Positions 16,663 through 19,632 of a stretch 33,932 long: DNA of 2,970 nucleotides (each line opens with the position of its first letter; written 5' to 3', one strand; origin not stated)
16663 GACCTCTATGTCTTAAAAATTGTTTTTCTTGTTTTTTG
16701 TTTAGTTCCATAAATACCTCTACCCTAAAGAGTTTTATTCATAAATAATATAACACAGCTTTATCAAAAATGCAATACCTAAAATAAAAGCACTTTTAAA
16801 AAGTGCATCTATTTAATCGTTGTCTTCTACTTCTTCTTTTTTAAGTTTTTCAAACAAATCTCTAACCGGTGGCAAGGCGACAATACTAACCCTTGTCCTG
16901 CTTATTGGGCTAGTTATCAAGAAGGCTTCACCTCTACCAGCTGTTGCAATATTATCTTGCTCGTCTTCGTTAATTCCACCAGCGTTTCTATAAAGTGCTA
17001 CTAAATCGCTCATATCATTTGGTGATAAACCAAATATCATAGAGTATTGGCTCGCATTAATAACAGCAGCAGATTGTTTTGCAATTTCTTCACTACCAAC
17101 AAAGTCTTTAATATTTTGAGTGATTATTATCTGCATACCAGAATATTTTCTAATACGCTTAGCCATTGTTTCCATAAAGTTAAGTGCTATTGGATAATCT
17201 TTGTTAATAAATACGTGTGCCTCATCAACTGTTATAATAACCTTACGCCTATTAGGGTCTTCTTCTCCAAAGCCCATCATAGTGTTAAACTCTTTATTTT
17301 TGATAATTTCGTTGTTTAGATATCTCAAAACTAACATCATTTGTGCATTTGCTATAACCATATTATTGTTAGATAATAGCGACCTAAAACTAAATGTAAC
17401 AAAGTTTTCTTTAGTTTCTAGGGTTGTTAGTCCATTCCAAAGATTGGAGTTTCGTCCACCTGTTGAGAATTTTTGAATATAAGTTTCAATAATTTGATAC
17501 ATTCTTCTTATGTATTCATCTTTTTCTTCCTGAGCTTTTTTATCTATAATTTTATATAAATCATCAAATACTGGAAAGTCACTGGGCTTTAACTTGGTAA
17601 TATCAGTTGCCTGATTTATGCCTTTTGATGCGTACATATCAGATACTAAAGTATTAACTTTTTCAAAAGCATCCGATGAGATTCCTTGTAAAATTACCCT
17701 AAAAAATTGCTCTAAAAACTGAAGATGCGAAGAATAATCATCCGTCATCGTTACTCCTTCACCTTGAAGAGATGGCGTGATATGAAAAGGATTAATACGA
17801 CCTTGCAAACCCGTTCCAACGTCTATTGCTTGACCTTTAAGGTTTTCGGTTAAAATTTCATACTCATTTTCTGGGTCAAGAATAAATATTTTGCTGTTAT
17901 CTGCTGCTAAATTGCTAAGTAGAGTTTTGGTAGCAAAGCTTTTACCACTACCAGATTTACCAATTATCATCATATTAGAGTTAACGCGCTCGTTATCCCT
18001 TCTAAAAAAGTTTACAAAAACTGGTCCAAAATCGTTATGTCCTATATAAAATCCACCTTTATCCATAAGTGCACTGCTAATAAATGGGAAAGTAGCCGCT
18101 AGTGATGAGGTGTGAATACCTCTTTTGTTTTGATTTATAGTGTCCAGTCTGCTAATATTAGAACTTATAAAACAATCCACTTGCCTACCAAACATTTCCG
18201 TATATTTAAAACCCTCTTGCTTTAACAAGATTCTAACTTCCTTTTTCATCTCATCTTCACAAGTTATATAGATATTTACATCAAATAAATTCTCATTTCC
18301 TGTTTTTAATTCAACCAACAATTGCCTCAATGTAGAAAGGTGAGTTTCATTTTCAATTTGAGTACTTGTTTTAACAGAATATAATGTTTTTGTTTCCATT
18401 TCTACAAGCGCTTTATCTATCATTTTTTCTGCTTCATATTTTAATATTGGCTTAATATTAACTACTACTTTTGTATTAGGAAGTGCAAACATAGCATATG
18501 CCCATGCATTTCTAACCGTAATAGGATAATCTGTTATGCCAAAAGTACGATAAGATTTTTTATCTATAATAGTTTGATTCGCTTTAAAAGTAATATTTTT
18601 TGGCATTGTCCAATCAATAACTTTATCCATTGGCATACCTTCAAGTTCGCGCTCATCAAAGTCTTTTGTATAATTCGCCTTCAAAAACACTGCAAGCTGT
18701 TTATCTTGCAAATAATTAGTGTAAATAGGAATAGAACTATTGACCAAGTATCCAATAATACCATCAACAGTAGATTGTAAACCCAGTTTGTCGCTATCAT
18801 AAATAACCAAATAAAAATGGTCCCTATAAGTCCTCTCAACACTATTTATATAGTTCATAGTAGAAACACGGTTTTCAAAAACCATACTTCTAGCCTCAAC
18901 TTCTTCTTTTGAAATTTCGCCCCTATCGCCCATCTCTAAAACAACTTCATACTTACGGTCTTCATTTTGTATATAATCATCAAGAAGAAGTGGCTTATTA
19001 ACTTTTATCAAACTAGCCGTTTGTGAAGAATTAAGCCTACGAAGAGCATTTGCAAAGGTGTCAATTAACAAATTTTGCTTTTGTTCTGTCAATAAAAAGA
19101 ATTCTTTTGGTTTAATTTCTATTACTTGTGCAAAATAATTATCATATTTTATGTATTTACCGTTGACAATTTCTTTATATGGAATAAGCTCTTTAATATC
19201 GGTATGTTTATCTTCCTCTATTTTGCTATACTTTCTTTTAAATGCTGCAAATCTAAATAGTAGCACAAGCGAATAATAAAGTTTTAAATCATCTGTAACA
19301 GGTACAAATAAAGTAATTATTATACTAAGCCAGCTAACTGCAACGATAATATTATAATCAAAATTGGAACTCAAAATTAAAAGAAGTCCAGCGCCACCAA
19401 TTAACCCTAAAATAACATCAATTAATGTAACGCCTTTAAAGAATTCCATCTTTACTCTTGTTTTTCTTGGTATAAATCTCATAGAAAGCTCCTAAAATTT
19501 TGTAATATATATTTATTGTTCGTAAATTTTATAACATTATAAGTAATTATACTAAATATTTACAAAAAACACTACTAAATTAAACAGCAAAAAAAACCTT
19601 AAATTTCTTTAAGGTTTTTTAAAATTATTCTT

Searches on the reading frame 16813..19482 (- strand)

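Call 6: search_protein_families(library=pfam, proteins=[window:16813-19482:-], max_evalue=0.1)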
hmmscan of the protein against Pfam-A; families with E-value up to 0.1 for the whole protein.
window:16813-19482:- (889 aa): 13 families
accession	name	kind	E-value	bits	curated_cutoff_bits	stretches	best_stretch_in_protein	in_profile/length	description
PF19044.6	P-loop_TraG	-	2.3e-16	59.9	25.8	1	499-817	27-316/413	TraG P-loop domain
PF01935.23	DUF87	-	2.7e-11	44.4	23.2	1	498-659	20-183/220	Helicase HerA, central domain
PF12846.13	AAA_10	-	1.8e-09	37.5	27.5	1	500-569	20-81/362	AAA-like domain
PF01580.24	FtsK_SpoIIIE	-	7.5e-05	22.7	24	1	493-536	31-78/221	FtsK/SpoIIIE family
PF04665.18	Pox_A32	-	0.00058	19.9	22.8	1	491-537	3-49/242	Poxvirus A32 protein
PF13401.12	AAA_22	-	0.00094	19.9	27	1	502-537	6-41/130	AAA domain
PF10412.15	TrwB_AAD_bind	-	0.0014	18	20.5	1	499-541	13-55/387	Type IV secretion-system coupling protein DNA-binding domain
PF01656.29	CbiA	-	0.0015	18.9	25.4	1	506-631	4-99/125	CobQ/CobB/MinD/ParA nucleotide binding domain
PF25199.1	nSTAND_NTPase5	-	0.0041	17.4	34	1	493-547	32-89/145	Novel STAND NTPase 5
PF00005.33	ABC_tran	-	0.015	16.4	25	1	503-536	13-46/137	ABC transporter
PF13191.12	AAA_16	-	0.032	15.2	32.6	1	493-541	16-63/167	AAA ATPase domain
PF07724.20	AAA_2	-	0.072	13.6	27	0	502-537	4-39/166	AAA domain (Cdc48 subfamily)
PF03698.18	UPF0180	-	0.076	13.6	25.4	0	785-814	38-66/77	Uncharacterised protein family (UPF0180)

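Call 48: search_protein_families(library=ncbifam, proteins=[window:16813-19482:-], max_evalue=0.01)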
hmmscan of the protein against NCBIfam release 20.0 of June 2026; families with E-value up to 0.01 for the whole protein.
window:16813-19482:- (889 aa): 7 families
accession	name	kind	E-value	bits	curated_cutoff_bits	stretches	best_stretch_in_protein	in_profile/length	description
NF045975.1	VirB4_plasma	equivalog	2.2e-175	584.9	590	1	10-867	10-883/894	Mbov_0397 family ICE element conjugal transfer ATPase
NF045971.1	conju_CD1110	equivalog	8.2e-45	153.3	325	1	263-830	163-704/752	VirB4-like conjugal transfer ATPase, CD1110 family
TIGR02746.1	TraC-F-type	equivalog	1.5e-31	109.1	567.05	1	489-831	420-721/800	type IV secretion system protein TraC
TIGR00929.1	VirB4_CagE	subfamily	2e-26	92.5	643.1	1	487-800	423-686/792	VirB4 family type IV secretion/conjugal transfer ATPase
NF010278.0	PRK13721.1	subfamily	3.5e-15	55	1177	1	461-817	439-759/874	type IV secretion system protein TraC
TIGR03783.1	Bac_Flav_CT_G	subfamily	4e-07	28.3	261.55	1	501-813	438-727/829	TraG family conjugative transposon ATPase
TIGR03744.1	traC_PFL_4706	equivalog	6e-07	27.7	520.6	1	487-553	460-527/892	conjugative transfer ATPase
